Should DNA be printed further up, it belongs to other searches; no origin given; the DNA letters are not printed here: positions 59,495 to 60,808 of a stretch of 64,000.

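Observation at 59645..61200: GC-richer islet encoding a ParB/Srx-like nuclease-domain protein and a Cys-rich zinc-ribbon protein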

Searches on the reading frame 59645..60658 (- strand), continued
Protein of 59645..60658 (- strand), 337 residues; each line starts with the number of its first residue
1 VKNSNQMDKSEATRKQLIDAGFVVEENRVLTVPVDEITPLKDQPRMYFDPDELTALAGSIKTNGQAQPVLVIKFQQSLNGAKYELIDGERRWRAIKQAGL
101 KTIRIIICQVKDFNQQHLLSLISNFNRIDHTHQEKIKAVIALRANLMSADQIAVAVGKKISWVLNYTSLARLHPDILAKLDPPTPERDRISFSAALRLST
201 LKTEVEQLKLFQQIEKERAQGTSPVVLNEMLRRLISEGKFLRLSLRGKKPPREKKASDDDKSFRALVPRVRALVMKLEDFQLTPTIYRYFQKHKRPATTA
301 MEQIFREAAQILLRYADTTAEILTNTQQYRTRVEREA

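Call 42: find_encoding_contigs(protein=P0005, flank=8000, max_places=2)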
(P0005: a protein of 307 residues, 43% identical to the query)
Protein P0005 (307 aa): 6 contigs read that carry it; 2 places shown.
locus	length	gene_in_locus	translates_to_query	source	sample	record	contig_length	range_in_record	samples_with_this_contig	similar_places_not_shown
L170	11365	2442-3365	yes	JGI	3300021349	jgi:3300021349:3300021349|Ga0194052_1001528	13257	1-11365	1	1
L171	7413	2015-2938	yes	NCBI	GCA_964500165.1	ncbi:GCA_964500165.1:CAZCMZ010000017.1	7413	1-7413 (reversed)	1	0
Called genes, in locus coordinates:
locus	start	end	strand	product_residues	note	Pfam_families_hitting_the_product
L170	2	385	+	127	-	?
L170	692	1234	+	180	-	-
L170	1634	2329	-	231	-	PF04542:Sigma70_r2, PF04545:Sigma70_r4, PF08281:Sigma70_r4_2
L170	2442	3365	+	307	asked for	PF02195:ParB_N, PF17762:HTH_ParB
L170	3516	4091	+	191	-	-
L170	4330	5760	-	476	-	PF14821:Thr_synth_N, PF00291:PALP, PF24857:THR4_C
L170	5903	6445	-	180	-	PF01725:Ham1p_like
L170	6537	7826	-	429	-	PF08245:Mur_ligase_M, PF02875:Mur_ligase_C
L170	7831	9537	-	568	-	PF00905:Transpeptidase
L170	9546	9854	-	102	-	-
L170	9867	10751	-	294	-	PF01795:Methyltransf_5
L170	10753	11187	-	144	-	PF02381:MraZ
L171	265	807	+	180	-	-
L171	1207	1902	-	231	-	PF04542:Sigma70_r2, PF04545:Sigma70_r4, PF08281:Sigma70_r4_2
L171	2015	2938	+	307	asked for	PF02195:ParB_N, PF17762:HTH_ParB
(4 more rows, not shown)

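Call 43: find_encoding_contigs(protein=P0032, flank=8000, max_places=2)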
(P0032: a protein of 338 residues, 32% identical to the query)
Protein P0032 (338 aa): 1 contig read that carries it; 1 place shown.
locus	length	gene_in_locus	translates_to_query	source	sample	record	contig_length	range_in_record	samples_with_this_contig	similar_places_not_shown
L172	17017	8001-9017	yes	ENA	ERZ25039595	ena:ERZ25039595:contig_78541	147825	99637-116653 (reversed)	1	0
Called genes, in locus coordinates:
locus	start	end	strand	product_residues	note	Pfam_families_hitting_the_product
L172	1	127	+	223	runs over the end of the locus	PF00528:BPD_transp_1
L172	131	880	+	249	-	PF00005:ABC_tran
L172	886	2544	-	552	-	PF06418:CTP_synth_N, PF00117:GATase, PF07722:Peptidase_C26 (faint)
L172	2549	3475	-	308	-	PF18075:FtsX_ECD, PF02687:FtsX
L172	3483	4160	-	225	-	PF02463:SMC_N (faint), PF00005:ABC_tran, PF13175:AAA_15 (faint), PF13304:AAA_21 (faint)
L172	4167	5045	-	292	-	PF03462:PCRF, PF00472:RF-1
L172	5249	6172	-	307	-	-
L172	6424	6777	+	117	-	PF01050:MannoseP_isomer, PF07883:Cupin_2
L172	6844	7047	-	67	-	-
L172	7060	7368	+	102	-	-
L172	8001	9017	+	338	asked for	PF17762:HTH_ParB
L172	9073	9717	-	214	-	PF02698:DUF218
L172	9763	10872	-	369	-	PF18915:DUF5667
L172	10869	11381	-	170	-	PF04542:Sigma70_r2, PF08281:Sigma70_r4_2, PF04545:Sigma70_r4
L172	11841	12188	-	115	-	PF06305:LapA_dom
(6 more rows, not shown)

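Call 44: find_encoding_contigs(protein=P0009, flank=8000, max_places=2)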
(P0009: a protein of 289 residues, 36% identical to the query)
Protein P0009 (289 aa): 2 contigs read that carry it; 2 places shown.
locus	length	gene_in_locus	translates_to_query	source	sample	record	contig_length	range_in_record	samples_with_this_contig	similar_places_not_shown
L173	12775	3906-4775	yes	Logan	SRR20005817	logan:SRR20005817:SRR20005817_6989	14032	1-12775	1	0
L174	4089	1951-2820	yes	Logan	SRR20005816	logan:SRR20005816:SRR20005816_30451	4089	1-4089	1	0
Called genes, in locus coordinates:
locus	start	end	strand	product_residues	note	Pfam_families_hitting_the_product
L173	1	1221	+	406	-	?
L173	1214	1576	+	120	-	-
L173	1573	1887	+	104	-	-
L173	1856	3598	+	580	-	-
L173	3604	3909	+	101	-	-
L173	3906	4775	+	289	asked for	PF02195:ParB_N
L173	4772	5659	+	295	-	-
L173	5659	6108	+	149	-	-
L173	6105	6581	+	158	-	-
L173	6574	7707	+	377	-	PF07505:DUF5131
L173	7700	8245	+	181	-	-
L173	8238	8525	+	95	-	-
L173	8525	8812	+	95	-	PF05930:Phage_AlpA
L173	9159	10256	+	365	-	PF13356:Arm-DNA-bind_3 (weak), PF22022:Phage_int_M, PF00589:Phage_integrase (weak)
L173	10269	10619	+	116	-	-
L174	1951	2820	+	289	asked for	PF02195:ParB_N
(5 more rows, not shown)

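Call 45: fold_search(model_id=the predicted structure, library=pdb)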
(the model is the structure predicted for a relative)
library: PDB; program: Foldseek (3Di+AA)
matches with E <= 10: 240; with E <= 0.001: 42
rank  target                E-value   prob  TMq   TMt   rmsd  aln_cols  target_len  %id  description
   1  7bnr_A                7.3e-15  1.00  0.28  0.46  13.4       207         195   30  Crystal structure of a ParB Q52A mutant from Myxococcus xanthus bound to CTPyS (released 2021-09-08)
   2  7bnk_A                2.5e-14  1.00  0.28  0.46  13.4       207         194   31  Crystal structure of ParB from Myxococcus xanthus bound to CDP and Monothiophosphate (released 2021-09-08)
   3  7bnk_B                4.0e-14  1.00  0.27  0.46  13.4       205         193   32  Crystal structure of ParB from Myxococcus xanthus bound to CDP and Monothiophosphate (released 2021-09-08)
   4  7bnr_B                5.9e-14  1.00  0.28  0.46  13.2       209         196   31  Crystal structure of a ParB Q52A mutant from Myxococcus xanthus bound to CTPyS (released 2021-09-08)
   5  7o0n_A                8.8e-14  1.00  0.27  0.46  13.3       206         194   31  Crystal structure of a ParB E93A mutant from Myxococcus xanthus bound to CDP and monothiophosphate (released 2021-09-15)
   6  7ng0                  1.1e-13  1.00  0.29  0.47  13.6       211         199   29  Crystal structure of N- and C-terminally truncated Geobacillus thermoleovorans nucleoid occlusion protein Noc (released 2021-02-17)
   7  6sdk_A                1.2e-13  1.00  0.28  0.47  13.5       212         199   25  Crystal structure of bacterial ParB dimer bound to CDP (released 2019-10-23)
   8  7nfu_A                1.2e-13  1.00  0.50  0.71   4.4       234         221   28  Crystal structure of C-terminally truncated Geobacillus thermoleovorans nucleoid occlusion protein Noc (released 2021-02-17)
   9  7ol9_B                3.1e-13  1.00  0.29  0.45  14.2       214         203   26  Crystal structure of C-terminally truncated Bacillus subtilis nucleoid occlusion protein (Noc) complexed to the Noc-bi (released 2022-03-09)
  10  6sdk_B                3.2e-13  1.00  0.28  0.47  13.7       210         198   26  Crystal structure of bacterial ParB dimer bound to CDP (released 2019-10-23)
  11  7nfu_B                3.6e-13  1.00  0.46  0.67   4.5       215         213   29  Crystal structure of C-terminally truncated Geobacillus thermoleovorans nucleoid occlusion protein Noc (released 2021-02-17)
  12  6t1f_B                2.1e-12  1.00  0.44  0.72   4.2       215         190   25  Crystal structure of the C-terminally truncated chromosome-partitioning protein ParB from Caulobacter crescentus compl (released 2020-10-14)
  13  6t1f_D                2.2e-12  1.00  0.45  0.74   3.9       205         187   25  Crystal structure of the C-terminally truncated chromosome-partitioning protein ParB from Caulobacter crescentus compl (released 2020-10-14)
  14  7ol9_A                6.1e-12  1.00  0.27  0.44  13.1       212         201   26  Crystal structure of C-terminally truncated Bacillus subtilis nucleoid occlusion protein (Noc) complexed to the Noc-bi (released 2022-03-09)
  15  7bm8_A                6.9e-12  1.00  0.28  0.50  13.7       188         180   26  Crystal structure of the C-terminally truncated chromosome-partitioning protein ParB from Caulobacter crescentus compl (released 2021-04-28)
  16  6t1f_C                7.3e-12  1.00  0.31  0.51  10.9       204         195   26  Crystal structure of the C-terminally truncated chromosome-partitioning protein ParB from Caulobacter crescentus compl (released 2020-10-14)
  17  8qa9_B                2.4e-11  1.00  0.46  0.70   4.7       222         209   22  Crystal structure of the RK2 plasmid encoded co-complex of the C-terminally truncated transcriptional repressor protei (released 2024-02-21)
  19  6t1f_A                1.2e-10  1.00  0.30  0.52  10.8       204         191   24  Crystal structure of the C-terminally truncated chromosome-partitioning protein ParB from Caulobacter crescentus compl (released 2020-10-14)
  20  8qa9_A                1.6e-10  1.00  0.46  0.69   4.9       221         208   22  Crystal structure of the RK2 plasmid encoded co-complex of the C-terminally truncated transcriptional repressor protei (released 2024-02-21)
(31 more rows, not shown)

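Call 47: search_dna_similar(query=window:59645-60658:-, collection=phages, mode=protein, max_rows=12)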
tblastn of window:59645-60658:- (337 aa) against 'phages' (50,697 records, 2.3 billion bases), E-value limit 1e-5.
Records with a match: 48; places in all: 52; records where one place covers at least 80% of the query: 0.
Best place of each record, by identity: <60% 48.
By first word of the organism name: Bacteriophage 21; Listeria 6; Acinetobacter 4; Staphylococcus 3; Leptospira 3; Enterococcus 2; Aphanizomenon 2; Variovorax 1; Acidovorax 1; Salmonella 1; and 4 more.
By host as written in the record: - 28; Listeria monocytogenes 6; Staphylococcus aureus 3; Homo sapiens 2; Variovorax sp. ZS18.2.2 1; Acidovorax valerianellae GBBC 3043 1; Enterococcus faecalis 1; Streptococcus suis ZKB4 1; and 5 more.
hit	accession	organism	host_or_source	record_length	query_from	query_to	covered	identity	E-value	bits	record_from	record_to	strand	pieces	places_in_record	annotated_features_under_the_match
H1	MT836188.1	Bacteriophage sp.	human fecal samples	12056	3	254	75%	30.2%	1e-10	68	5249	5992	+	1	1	record has no annotation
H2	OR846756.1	Listeria phage LM 4-11-1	Listeria monocytogenes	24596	2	214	63%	31.8%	2e-11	71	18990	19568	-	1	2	record has no annotation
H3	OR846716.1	Listeria phage LM 4-11-1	Listeria monocytogenes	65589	2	214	63%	31.5%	2e-11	71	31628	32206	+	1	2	record has no annotation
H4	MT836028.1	Bacteriophage sp.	human fecal samples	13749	27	294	80%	24.8%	7e-9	63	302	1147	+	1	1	record has no annotation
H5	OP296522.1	Variovorax phage VarioGold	Variovorax sp. ZS18.2.2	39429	1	213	63%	29.9%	4e-7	57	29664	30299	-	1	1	ParB/RepB/Spo0J family partition protein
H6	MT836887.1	Bacteriophage sp.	human fecal samples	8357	34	217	55%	33.7%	1e-15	84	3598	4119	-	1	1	record has no annotation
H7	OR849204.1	Listeria phage LM 4-14-1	Listeria monocytogenes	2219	24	210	55%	32.6%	4e-13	76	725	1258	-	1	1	record has no annotation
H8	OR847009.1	Listeria phage LM 4-11-1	Listeria monocytogenes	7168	24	210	55%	32.6%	5e-13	76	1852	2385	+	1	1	record has no annotation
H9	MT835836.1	Bacteriophage sp.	human fecal samples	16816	28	179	45%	38.7%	1e-14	81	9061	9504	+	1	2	record has no annotation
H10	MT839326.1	Bacteriophage sp.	human fecal samples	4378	23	180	47%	37.1%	2e-16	86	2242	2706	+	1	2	record has no annotation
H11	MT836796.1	Bacteriophage sp.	human fecal samples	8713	28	173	43%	40.1%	1e-17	90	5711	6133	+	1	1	record has no annotation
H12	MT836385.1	Bacteriophage sp.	human fecal samples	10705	27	269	72%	24.0%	2e-6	56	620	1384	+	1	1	record has no annotation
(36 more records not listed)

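Call 48: search_dna_similar(query=window:59645-60658:-, collection=plasmids, mode=protein, max_rows=12)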
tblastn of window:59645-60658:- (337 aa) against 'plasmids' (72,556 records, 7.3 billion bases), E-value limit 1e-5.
Records with a match: 2478; places in all: 2550; records where one place covers at least 80% of the query: 0.
Best place of each record, by identity: <60% 2478.
By first word of the organism name: Klebsiella 366; Escherichia 265; Salmonella 226; Acinetobacter 219; Pseudomonas 183; Streptomyces 117; Citrobacter 83; Azospirillum 57; Thermus 53; Enterobacter 53; and 172 more.
By predicted mobility (MOB-suite, as given by PLSDB): conjugative 1343; non-mobilizable 709; mobilizable 426.
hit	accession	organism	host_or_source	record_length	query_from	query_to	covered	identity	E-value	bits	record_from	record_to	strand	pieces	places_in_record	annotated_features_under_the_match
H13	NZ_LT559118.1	Nonomuraea gerenzanensis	-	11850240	32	257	67%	32.6%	1e-14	82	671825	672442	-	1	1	none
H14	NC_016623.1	Azospirillum lipoferum 4B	-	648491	28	279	75%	29.2%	3e-10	69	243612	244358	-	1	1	ParB/RepB/Spo0J family partition protein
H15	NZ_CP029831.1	Azospirillum ramasamyi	single cell,Cow dung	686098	28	279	75%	29.1%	7e-10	68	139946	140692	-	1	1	ParB/RepB/Spo0J family partition protein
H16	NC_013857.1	Azospirillum sp. B510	-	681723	28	279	75%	28.7%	2e-9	66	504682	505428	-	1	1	ParB/RepB/Spo0J family partition protein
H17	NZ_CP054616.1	Azospirillum oryzae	cell culture,soil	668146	28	279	75%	28.4%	9e-9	64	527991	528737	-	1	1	ParB/RepB/Spo0J family partition protein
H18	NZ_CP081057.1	Leisingera aquaemixtae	-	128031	30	265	70%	29.5%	3e-11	72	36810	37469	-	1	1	ParB/RepB/Spo0J family partition protein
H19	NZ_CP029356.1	Azospirillum thermophilum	cell culture,hot spring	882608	12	222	63%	32.7%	3e-13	78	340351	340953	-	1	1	ParB/RepB/Spo0J family partition protein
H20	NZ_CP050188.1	Aeromonas salmonicida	Turbo,whole organism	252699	28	260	69%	29.6%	1e-7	61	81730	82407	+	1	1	KorB domain-containing protein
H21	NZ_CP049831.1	Aeromonas salmonicida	Turbo,whole organism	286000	28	260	69%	29.6%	1e-7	61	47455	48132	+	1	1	KorB domain-containing protein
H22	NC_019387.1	Thermus oshimai JL-2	-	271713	31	273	72%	28.3%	1e-6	58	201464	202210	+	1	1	ParB/RepB/Spo0J family partition protein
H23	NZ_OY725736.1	Monoglobus pectinilyticus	-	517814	27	280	75%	27.0%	4e-6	56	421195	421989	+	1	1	ParB/RepB/Spo0J family partition protein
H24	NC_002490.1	Xylella fastidiosa 9a5c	-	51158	18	257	71%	28.5%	1e-5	55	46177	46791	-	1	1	ParB/RepB/Spo0J family partition protein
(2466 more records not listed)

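Call 51: search_solved_structures(query=window:59645-60658:-, max_evalue=0.001, show_alignments=4)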
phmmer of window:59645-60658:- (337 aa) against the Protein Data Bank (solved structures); distinct sequences matched with E-value up to 0.001: 11.
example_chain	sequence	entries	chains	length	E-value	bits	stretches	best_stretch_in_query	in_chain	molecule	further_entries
7bnk_A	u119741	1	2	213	1e-19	74.3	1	29-178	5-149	ParB family protein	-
7bnr_A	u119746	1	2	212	7.3e-19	71.4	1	29-178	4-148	ParB family protein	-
7o0n_A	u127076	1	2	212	7.3e-19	71.4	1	29-178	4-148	ParB family protein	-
7nfu_A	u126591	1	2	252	1.4e-16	64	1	25-218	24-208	Nucleoid occlusion protein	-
7ng0_A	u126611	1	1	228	3.8e-16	62.5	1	29-218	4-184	Nucleoid occlusion protein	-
4umk_A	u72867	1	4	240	5.2e-16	62.1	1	17-173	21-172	PROBABLE CHROMOSOME-PARTITIONING PROTEIN PARB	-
6t1f_A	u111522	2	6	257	3.3e-15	59.4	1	32-176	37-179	Chromosome-partitioning protein ParB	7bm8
1vz0_A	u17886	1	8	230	4.2e-15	59.1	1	29-181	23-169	Chromosome-partitioning protein Spo0J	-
7ol9_A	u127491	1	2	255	3.2e-14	56.2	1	26-187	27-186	Nucleoid occlusion protein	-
6sdk_A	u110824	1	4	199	5.1e-13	52.3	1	32-176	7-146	Stage 0 sporulation protein J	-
8qa8_A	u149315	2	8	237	0.00022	23.9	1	46-174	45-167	Transcriptional repressor protein KorB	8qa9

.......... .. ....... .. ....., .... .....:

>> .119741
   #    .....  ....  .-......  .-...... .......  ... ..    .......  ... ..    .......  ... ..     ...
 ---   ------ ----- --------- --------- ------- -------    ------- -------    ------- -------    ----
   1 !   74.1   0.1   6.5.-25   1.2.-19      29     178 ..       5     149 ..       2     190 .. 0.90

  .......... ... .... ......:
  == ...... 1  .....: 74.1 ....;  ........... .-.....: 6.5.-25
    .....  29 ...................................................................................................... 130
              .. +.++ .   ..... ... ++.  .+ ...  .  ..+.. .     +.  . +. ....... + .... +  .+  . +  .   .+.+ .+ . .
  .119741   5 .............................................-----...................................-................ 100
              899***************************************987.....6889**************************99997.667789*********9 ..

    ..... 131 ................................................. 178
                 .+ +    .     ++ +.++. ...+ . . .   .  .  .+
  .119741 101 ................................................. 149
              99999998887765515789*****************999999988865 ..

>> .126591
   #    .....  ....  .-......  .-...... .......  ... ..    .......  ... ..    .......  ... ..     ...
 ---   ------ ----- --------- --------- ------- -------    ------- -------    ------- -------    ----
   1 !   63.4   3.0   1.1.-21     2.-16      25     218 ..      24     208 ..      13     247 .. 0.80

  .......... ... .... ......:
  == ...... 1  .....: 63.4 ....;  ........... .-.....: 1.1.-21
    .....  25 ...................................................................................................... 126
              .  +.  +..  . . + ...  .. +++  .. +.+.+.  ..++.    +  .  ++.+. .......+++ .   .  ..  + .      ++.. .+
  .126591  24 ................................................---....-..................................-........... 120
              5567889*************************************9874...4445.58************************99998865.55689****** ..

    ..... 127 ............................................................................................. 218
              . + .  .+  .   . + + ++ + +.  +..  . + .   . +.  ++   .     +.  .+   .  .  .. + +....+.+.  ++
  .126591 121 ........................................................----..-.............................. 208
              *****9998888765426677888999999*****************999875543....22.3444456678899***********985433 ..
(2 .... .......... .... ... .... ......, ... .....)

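Call 53: search_protein_families(library=pfam, proteins=[L006:3705-4139:+, L006:3285-3647:+, L170:3516-4091:+], max_evalue=0.01)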
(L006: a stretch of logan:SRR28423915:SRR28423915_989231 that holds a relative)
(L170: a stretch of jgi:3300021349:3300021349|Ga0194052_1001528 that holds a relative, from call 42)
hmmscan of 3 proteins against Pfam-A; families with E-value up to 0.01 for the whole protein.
L006:3705-4139:+ (144 aa): 0 families

L006:3285-3647:+ (120 aa): 0 families

L170:3516-4091:+ (191 aa): 0 families

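Call 65: find_homologous_proteins(query=A1, max_evalue=1e-40)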
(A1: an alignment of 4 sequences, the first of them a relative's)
Query A1 (4 sequences) (337 aa, profile of the alignment): 6 proteins with E <= 1e-40 among 8000 candidates.
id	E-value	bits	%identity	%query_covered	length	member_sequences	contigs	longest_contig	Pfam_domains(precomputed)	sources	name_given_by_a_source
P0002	1.9e-171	587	54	94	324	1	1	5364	PF02195.27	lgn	-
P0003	4.2e-167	573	52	95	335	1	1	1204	PF02195.27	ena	-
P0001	6.4e-166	569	100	100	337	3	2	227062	PF02195.27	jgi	-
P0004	1.3e-160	552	41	94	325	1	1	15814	PF02195.27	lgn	-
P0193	4.3e-116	405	46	91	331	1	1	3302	PF02195.27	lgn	-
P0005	9.2e-42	161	43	55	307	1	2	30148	PF17762.9,PF02195.27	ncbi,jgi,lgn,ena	-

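Call 66: find_encoding_contigs(protein=P0193, flank=5000, max_places=3)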
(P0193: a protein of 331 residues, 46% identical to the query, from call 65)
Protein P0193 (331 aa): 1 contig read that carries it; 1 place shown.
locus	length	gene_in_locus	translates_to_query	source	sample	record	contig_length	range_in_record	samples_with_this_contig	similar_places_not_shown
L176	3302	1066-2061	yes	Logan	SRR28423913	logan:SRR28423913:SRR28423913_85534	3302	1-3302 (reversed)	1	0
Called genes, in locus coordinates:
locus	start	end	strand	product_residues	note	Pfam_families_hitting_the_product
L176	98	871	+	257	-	-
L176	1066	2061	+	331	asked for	PF02195:ParB_N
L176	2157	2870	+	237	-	PF00075:RNase_H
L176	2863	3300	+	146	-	?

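Call 67: find_encoding_contigs(protein=P0003, flank=5000, max_places=3)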
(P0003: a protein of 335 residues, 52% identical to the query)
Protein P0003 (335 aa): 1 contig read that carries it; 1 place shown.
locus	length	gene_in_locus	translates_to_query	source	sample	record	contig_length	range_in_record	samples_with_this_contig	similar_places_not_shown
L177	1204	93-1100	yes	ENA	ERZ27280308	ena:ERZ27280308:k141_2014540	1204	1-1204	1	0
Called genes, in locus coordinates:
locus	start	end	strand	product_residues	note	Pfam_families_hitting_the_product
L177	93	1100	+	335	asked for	PF02195:ParB_N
